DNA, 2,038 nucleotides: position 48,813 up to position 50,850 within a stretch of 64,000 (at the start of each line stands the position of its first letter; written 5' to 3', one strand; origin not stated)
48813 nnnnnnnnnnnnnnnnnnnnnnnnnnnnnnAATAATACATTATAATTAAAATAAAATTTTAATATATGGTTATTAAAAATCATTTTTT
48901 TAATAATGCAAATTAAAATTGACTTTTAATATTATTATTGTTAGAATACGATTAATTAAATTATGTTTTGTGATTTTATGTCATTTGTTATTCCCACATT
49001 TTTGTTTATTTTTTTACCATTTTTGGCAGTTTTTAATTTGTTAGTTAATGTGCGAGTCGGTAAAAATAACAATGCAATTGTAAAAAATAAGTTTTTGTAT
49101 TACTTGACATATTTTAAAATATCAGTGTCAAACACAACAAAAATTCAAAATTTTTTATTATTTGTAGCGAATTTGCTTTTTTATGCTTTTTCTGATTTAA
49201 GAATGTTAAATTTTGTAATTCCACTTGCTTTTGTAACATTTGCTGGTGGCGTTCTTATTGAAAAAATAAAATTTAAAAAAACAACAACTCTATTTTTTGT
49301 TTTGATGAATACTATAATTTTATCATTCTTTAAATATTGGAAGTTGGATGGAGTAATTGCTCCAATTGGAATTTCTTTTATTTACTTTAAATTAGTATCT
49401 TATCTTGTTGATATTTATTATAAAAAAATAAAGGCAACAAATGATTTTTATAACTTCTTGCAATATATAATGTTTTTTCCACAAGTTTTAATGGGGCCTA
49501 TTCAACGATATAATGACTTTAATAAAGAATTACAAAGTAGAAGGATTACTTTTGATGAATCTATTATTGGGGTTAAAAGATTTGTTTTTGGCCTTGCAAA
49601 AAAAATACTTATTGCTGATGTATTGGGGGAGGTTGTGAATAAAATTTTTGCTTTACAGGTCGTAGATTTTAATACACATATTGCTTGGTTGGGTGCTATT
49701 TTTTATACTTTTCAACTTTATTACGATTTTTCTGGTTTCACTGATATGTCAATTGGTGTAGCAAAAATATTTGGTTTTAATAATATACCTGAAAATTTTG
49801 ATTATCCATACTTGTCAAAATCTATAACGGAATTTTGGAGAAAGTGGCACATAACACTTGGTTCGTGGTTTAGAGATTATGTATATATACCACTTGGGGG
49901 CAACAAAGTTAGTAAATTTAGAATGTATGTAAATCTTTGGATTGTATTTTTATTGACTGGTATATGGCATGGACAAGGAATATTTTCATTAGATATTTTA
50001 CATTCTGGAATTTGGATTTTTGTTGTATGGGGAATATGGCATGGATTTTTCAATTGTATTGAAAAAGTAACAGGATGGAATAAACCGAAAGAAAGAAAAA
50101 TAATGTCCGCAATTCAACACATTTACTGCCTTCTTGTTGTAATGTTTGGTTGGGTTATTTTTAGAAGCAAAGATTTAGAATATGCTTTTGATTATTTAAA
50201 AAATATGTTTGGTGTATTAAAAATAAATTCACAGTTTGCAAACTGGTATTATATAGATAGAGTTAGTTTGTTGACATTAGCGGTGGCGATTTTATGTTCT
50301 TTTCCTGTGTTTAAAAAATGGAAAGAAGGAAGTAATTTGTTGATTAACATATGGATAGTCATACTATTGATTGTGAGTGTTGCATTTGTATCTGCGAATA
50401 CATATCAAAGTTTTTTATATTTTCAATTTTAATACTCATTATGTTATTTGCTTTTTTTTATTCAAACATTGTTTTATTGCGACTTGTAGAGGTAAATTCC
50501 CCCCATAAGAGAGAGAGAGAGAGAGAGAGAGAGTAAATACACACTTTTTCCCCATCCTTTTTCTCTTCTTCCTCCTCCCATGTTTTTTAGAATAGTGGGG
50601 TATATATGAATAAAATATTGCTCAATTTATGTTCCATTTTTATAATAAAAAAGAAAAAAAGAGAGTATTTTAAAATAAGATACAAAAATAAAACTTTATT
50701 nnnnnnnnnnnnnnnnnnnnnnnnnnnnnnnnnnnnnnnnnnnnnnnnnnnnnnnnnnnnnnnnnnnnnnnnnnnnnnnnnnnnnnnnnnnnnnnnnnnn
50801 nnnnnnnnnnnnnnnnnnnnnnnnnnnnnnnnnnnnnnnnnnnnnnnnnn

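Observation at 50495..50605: (GA)13 microsatellite plus polypyrimidine tract upstream of DUF4422 paralog 2: possible phase-variation switch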

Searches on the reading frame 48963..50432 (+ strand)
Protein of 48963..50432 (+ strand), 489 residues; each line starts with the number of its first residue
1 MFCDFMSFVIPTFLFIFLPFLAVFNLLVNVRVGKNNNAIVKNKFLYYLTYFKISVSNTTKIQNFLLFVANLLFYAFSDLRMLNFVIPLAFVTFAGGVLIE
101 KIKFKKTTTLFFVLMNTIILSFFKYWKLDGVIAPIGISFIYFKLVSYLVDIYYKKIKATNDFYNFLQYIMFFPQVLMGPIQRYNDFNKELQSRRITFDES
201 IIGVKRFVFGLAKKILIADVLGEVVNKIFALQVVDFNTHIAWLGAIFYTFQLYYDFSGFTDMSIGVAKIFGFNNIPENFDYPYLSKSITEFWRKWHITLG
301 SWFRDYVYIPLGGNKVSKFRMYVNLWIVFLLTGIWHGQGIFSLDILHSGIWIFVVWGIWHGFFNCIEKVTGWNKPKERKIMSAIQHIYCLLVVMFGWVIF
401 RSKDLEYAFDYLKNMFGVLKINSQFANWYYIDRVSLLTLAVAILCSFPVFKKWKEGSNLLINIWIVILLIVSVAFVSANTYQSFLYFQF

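Call 6: search_protein_families(library=pfam, proteins=[window:48963-50432:+])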
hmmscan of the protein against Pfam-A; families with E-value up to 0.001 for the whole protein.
window:48963-50432:+ (489 aa): 2 families
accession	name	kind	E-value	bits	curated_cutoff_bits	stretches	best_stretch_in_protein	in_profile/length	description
PF03062.24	MBOAT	-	4.1e-24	85.9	27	1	153-337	72-275/337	MBOAT, membrane-bound O-acyltransferase family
PF13813.11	MBOAT_2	-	3e-06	27.9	25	1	276-354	2-83/85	Membrane bound O-acyl transferase family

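Call 9: find_encoding_contigs(protein=window:48963-50432:+, flank=6000, max_places=10)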
Protein window:48963-50432:+ (489 aa): no gene with exactly this product is on record in the collection.

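Call 37: find_homologous_proteins(query=window:48963-50432:+, max_evalue=1e-20)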
Query window:48963-50432:+ (489 aa): 7970 proteins with E <= 1e-20 among 8000 candidates; the best 120 are listed.
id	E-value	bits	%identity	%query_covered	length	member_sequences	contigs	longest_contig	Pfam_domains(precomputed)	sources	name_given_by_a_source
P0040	0.0e+0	1055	100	97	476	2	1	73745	PF03062.25,PF13813.12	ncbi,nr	ncbi:MAG: hypothetical protein LBT02_04440 [Rickettsiales bacterium]|nr:hypothetical protein [Ricket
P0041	1.8e-199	682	63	99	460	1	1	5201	PF03062.25,PF13813.12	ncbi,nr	ncbi:MAG: MBOAT family protein [Rickettsiales bacterium]|nr:MAG: MBOAT family protein [Rickettsiales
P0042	2.8e-170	586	57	99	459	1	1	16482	PF03062.25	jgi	jgi:alginate O-acetyltransferase complex protein AlgI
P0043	2.1e-150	520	52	99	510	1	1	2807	PF03062.25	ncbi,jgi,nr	ncbi:MAG: hypothetical protein LBC92_02355 [Rickettsiales bacterium]|jgi:alginate O-acetyltransferas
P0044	3.8e-147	509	50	99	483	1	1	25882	PF03062.25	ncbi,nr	ncbi:MAG: MBOAT family protein [Rickettsiales bacterium]|nr:MAG: MBOAT family protein [Rickettsiales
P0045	2.3e-144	500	49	99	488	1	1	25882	PF03062.25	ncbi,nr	ncbi:MAG: MBOAT family O-acyltransferase [Rickettsiales bacterium]|nr:MAG: MBOAT family O-acyltransf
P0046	2.9e-118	414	44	89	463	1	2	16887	PF03062.25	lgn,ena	-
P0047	6.5e-118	413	44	89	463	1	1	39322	PF03062.25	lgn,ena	-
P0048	9.1e-118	413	45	89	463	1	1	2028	PF03062.25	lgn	-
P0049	1.7e-117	412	44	89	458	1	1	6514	PF03062.25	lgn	-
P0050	2.5e-117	411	44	89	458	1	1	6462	PF03062.25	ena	-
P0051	2.6e-117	411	45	89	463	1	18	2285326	PF03062.25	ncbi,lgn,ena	-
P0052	2.7e-117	411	45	89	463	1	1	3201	PF03062.25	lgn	-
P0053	3.3e-117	411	41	100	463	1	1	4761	PF03062.25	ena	-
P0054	4.3e-117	410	45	89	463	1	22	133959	PF03062.25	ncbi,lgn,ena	-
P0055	4.5e-117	410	44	89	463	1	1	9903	PF03062.25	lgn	-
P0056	4.8e-117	410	44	89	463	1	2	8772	PF03062.25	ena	-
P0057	5.4e-117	410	45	89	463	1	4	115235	PF03062.25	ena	-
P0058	6.0e-117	410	44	89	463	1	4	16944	PF03062.25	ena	-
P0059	7.5e-117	410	45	88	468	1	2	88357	PF03062.25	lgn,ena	-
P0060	7.6e-117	409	44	89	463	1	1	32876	PF03062.25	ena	-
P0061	7.7e-117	409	44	89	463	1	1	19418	PF03062.25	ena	-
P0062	8.8e-117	409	44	89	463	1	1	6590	PF03062.25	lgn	-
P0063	9.3e-117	409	44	89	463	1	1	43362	PF03062.25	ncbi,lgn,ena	-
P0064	1.1e-116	409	44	89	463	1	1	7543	PF03062.25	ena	-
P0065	5.5e-116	407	44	89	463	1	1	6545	PF03062.25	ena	-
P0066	3.8e-115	404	43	88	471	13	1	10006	PF03062.25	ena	-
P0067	1.3e-114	402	44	88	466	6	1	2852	PF03062.25,PF13813.12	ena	-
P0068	2.1e-114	401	46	88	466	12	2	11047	PF03062.25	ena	-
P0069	2.2e-114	401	43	99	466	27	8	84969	PF03062.25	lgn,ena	-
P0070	2.0e-113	398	44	88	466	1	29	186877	PF03062.25,PF13813.12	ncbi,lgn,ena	-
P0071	2.7e-113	398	44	88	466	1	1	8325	PF03062.25,PF13813.12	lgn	-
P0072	3.0e-113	398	44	88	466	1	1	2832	PF03062.25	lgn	-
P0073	3.1e-113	398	44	88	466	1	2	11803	PF03062.25,PF13813.12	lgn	-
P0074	3.9e-113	397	44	88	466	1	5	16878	PF03062.25,PF13813.12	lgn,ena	-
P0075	4.1e-113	397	44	88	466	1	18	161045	PF03062.25,PF13813.12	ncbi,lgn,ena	-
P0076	4.8e-113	397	44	88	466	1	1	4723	PF03062.25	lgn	-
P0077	5.2e-113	397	44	89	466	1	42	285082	PF03062.25,PF13813.12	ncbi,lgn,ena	-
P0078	5.4e-113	397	44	88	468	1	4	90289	PF03062.25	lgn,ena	-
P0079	5.4e-113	397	44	88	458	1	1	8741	PF03062.25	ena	-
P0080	5.5e-113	397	43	88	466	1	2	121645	PF03062.25,PF13813.12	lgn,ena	-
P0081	6.0e-113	397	44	88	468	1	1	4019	PF03062.25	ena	-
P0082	6.4e-113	397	44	88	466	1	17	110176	PF03062.25,PF13813.12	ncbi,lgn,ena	-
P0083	6.7e-113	396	44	88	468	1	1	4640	PF03062.25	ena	-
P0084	6.7e-113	396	43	88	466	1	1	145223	PF03062.25,PF13813.12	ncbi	-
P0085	7.2e-113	396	44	88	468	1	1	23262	PF03062.25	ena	-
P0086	7.4e-113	396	44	88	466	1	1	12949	PF03062.25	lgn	-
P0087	8.2e-113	396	43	88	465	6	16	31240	PF03062.25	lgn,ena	-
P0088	8.6e-113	396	43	88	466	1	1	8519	PF03062.25,PF13813.12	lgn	-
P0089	8.7e-113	396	41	99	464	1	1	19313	PF03062.25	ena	-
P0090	9.0e-113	396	44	88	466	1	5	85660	PF03062.25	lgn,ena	-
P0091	9.2e-113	396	43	88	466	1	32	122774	PF03062.25,PF13813.12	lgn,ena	-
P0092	9.9e-113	396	44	88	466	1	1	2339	PF03062.25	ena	-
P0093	1.0e-112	396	43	88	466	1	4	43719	PF03062.25,PF13813.12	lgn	-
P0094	1.0e-112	396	41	99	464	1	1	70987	PF03062.25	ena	-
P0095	1.1e-112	396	44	88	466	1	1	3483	PF03062.25,PF13813.12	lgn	-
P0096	1.3e-112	396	44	88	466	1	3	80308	PF03062.25,PF13813.12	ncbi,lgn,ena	-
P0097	1.4e-112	395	44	88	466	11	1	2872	PF03062.25,PF13813.12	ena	-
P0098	1.5e-112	395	43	88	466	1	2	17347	PF03062.25,PF13813.12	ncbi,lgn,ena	-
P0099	1.5e-112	395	44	88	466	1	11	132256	PF03062.25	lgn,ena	-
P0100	1.7e-112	395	41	99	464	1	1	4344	PF03062.25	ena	-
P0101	1.8e-112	395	44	88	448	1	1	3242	PF03062.25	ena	-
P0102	1.9e-112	395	41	99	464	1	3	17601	PF03062.25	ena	-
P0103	2.0e-112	395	44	88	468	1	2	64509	PF03062.25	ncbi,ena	-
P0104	2.0e-112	395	43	88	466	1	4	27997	PF03062.25,PF13813.12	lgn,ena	-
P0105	2.0e-112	395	43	88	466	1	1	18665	PF03062.25,PF13813.12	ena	-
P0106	2.3e-112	395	43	88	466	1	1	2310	PF03062.25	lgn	-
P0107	2.4e-112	395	41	98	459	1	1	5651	PF03062.25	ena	-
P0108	2.7e-112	394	43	88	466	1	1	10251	PF03062.25,PF13813.12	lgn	-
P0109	2.8e-112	394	43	88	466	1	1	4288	PF03062.25,PF13813.12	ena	-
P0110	2.9e-112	394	40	99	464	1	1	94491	PF03062.25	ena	-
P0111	3.3e-112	394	41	99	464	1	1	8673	PF03062.25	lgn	-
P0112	3.4e-112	394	44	88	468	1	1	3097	PF03062.25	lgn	-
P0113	3.4e-112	394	44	89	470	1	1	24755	PF03062.25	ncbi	-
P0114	4.1e-112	394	45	88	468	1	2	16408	PF03062.25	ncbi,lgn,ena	-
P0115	4.2e-112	394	41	99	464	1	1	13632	PF03062.25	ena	-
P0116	4.5e-112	394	44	88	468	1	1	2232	PF03062.25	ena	-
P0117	4.6e-112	394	44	88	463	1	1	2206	PF03062.25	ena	-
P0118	4.6e-112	394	44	88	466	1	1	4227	PF03062.25,PF13813.12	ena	-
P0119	5.1e-112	394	41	99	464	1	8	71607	PF03062.25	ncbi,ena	-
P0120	5.7e-112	393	44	88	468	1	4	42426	PF03062.25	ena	-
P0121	5.8e-112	393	41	99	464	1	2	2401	PF03062.25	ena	-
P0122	7.3e-112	393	41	99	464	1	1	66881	PF03062.25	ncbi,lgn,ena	-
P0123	7.4e-112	393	44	88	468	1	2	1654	PF03062.25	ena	-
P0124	7.5e-112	393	45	88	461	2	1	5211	PF03062.25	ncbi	-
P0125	8.1e-112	393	40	99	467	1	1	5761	PF03062.25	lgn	-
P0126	8.6e-112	393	43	88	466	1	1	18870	PF03062.25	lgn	-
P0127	9.7e-112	393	44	88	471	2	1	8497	PF03062.25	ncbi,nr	ncbi:MAG: MBOAT family protein [Candidatus Gastranaerophilales bacterium]|nr:MBOAT family protein [C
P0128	1.1e-111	393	41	99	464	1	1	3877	PF03062.25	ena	-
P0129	1.2e-111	392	45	88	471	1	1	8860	PF03062.25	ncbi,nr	ncbi:MAG: MBOAT family protein [Candidatus Gastranaerophilales bacterium]|nr:MBOAT family protein [C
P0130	1.2e-111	392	49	73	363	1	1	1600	PF03062.25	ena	-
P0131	1.5e-111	392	44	88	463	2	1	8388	PF03062.25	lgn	-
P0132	1.5e-111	392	43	86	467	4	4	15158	PF03062.25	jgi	-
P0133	1.8e-111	392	44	88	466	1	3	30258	PF03062.25,PF13813.12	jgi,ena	-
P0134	8.1e-111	390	43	88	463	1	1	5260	PF03062.25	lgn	-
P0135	8.6e-111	390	43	88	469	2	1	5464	PF03062.25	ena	-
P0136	9.9e-111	389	40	99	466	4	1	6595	PF03062.25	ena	-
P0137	1.3e-110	389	44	89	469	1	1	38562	PF03062.25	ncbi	-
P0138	1.9e-110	388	44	88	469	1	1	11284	PF03062.25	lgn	-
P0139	2.2e-110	388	45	89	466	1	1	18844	PF03062.25,PF13813.12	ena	-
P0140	2.8e-110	388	44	88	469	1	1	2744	PF03062.25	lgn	-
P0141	3.0e-110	388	44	88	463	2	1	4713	PF03062.25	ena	-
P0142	7.3e-110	386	43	88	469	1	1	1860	PF03062.25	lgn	-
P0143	1.1e-109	386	44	88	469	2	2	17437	PF03062.25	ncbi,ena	-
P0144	1.2e-109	386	43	88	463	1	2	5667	PF03062.25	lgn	-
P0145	1.2e-109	386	43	88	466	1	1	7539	PF03062.25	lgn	-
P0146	1.7e-109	385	44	88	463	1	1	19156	PF03062.25,PF13813.12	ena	-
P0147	1.7e-109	385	44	88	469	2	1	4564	PF03062.25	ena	-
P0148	2.2e-109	385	44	88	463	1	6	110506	PF03062.25,PF13813.12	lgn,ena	-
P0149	2.4e-109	385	40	99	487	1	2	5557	PF03062.25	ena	-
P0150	3.5e-109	384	43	88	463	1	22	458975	PF03062.25,PF13813.12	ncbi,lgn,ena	-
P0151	3.5e-109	384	43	88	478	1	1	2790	PF03062.25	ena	-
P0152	4.1e-109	384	43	89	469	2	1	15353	PF03062.25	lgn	-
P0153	4.2e-109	384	43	89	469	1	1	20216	PF03062.25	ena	-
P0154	4.3e-109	384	44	88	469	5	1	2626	PF03062.25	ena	-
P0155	4.6e-109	384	43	89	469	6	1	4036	PF03062.25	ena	-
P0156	5.1e-109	384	44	88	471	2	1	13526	PF03062.25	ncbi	-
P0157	5.4e-109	384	43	88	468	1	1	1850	PF03062.25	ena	-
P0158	7.6e-109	383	40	99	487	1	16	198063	PF03062.25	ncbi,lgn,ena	-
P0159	9.1e-109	383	44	88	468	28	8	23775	PF03062.25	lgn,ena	-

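Call 38: find_encoding_contigs(protein=P0041, flank=5000, max_places=4)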
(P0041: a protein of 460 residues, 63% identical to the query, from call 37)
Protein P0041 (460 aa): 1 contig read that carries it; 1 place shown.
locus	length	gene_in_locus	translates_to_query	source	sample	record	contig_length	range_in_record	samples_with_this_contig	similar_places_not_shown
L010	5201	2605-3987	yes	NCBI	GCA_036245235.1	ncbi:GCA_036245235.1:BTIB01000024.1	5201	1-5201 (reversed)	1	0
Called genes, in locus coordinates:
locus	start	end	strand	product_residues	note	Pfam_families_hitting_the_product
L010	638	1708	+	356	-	PF01212:Beta_elim_lyase, PF00282:Pyridoxal_deC (weak)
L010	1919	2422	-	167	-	PF04586:Peptidase_S78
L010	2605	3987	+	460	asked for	PF03062:MBOAT, PF13813:MBOAT_2 (weak)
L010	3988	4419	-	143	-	PF02590:SPOUT_MTase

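Call 39: find_encoding_contigs(protein=P0042, flank=5000, max_places=4)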
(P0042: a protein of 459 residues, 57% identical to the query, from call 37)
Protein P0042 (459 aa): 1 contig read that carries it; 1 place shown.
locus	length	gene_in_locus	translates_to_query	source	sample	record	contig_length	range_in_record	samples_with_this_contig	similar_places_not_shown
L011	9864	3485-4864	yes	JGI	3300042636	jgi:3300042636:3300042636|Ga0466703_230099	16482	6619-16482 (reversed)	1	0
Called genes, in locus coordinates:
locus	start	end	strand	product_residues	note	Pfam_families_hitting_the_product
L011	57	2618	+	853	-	PF00690:Cation_ATPase_N, PF00122:E1-E2_ATPase, PF00702:Hydrolase, PF13246:Cation_ATPase, PF08282:Hydrolase_3 (faint), PF00689:Cation_ATPase_C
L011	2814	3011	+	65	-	-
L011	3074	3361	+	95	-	PF00166:Cpn10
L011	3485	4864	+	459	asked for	PF03062:MBOAT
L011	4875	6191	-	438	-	PF10396:TrmE_N, PF12631:MnmE_helical, PF00350:Dynamin_N (weak), PF01926:MMR_HSR1, PF02421:FeoB_N (weak)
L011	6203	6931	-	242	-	-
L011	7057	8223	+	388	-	PF02163:Peptidase_M50, PF00595:PDZ (weak), PF17820:PDZ_6 (weak)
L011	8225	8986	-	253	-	PF00639:Rotamase (weak)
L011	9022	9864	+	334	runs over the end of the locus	-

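Call 40: list_cluster_members(proteins=[P0040, P0001])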
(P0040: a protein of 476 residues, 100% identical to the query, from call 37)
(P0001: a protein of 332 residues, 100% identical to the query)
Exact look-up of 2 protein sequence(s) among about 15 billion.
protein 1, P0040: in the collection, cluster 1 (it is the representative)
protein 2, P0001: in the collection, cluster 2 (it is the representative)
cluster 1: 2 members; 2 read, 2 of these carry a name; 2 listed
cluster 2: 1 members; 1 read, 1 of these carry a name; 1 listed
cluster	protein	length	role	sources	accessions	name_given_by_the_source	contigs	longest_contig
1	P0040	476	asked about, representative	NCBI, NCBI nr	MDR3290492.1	MAG: hypothetical protein LBT02_04440 [Rickettsiales bacterium] | hypothetical protein [Rickettsiales bacterium]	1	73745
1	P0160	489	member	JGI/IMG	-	alginate O-acetyltransferase complex protein AlgI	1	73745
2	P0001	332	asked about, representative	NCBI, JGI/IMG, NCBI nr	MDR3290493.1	MAG: DUF4422 domain-containing protein [Rickettsiales bacterium] | hypothetical protein | DUF4422 domain-containing protein [Rickettsiales bacterium]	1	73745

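Call 41: find_encoding_contigs(protein=P0044, flank=8000, max_places=4)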
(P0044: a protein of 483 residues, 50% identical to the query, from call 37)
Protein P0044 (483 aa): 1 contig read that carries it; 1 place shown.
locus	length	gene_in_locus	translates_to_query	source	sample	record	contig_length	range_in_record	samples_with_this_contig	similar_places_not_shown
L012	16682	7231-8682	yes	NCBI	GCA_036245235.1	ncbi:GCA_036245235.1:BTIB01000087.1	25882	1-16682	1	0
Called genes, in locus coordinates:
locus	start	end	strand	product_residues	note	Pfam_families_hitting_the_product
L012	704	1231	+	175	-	-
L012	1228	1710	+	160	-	PF10986:ZrgA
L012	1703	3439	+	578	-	PF00664:ABC_membrane, PF02463:SMC_N, PF00005:ABC_tran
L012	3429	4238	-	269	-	PF03372:Exo_endo_phos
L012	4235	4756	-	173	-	PF12682:Flavodoxin_4 (faint), PF12724:Flavodoxin_5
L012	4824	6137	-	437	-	PF00501:AMP-binding, PF13193:AMP-binding_C (weak)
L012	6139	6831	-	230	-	PF00106:adh_short, PF01370:Epimerase (weak), PF13561:adh_short_C2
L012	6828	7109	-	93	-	-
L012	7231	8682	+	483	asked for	PF03062:MBOAT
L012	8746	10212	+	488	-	PF03062:MBOAT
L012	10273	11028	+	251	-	PF20772:TACO1_YebC_N, PF01709:Transcrip_reg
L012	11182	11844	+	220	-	PF05164:ZapA (faint)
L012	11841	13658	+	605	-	PF03717:PBP_dimer, PF00905:Transpeptidase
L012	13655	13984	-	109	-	PF11742:DUF3302 (weak)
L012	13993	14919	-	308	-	PF10613:Lig_chan-Glu_bd, PF00497:SBP_bac_3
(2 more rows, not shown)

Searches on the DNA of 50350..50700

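Call 45: search_rna_families(source=window, start=50350, end=50700, threshold=evalue, max_evalue=10)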
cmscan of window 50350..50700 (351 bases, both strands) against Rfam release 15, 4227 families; matches with E-value up to 10: 15.
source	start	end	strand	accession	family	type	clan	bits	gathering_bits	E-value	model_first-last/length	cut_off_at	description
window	50504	50579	-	RF00772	mir-328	Gene; miRNA;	-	27.2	70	0.011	1-75/75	no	mir-328 microRNA precursor family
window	50507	50577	-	RF03778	mir-483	Gene; miRNA;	-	22.7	60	0.057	1-75/75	no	mir-483 microRNA precursor family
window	50563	50643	-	RF02153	NBR2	Gene; lncRNA;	-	19.4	40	1.5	1-63/63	no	Neighbour of BRCA1 gene 2 converved region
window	50511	50570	+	RF03778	mir-483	Gene; miRNA;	-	19.1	60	0.42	1-75/75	no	mir-483 microRNA precursor family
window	50504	50582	-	RF00752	mir-14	Gene; miRNA;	-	18.1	53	0.28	1-63/63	no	mir-14 microRNA precursor family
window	50489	50580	-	RF01483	rli56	Cis-reg;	-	17.3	47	2.7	1-100/100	no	Listeria sRNA rli56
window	50513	50614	-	RF02615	BSR0626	Gene; sRNA;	-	17.2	155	1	1-128/128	no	Brucella sRNA 0626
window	50506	50577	-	RF03964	mir-H1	Gene; miRNA;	-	16.9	97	3.5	1-85/85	no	mir-H1 microRNA precursor family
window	50506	50581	+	RF00912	mir-877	Gene; miRNA;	-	16.1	47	1.8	1-86/86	no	mir-877 microRNA precursor family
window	50502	50591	+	RF00834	mir-268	Gene; miRNA;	-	15.8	47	5.6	1-89/89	no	mir-268 microRNA precursor family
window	50509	50574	-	RF00073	MIR156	Gene; miRNA;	-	15.6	62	2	1-88/88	no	mir-156 microRNA precursor family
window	50507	50587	+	RF00690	MIR408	Gene; miRNA;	-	14.5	64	0.83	1-126/126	no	MIR408 microRNA precursor family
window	50514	50573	+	RF00752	mir-14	Gene; miRNA;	-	13.4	53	5.7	1-63/63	no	mir-14 microRNA precursor family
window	50519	50646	-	RF00516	ylbH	Cis-reg; leader;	-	11.9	50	4.1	1-122/122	no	ylbH leader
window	50420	50525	-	RF00114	S15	Cis-reg; leader;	CL00121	11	39.5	4.8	1-117/117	no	Ribosomal S15 leader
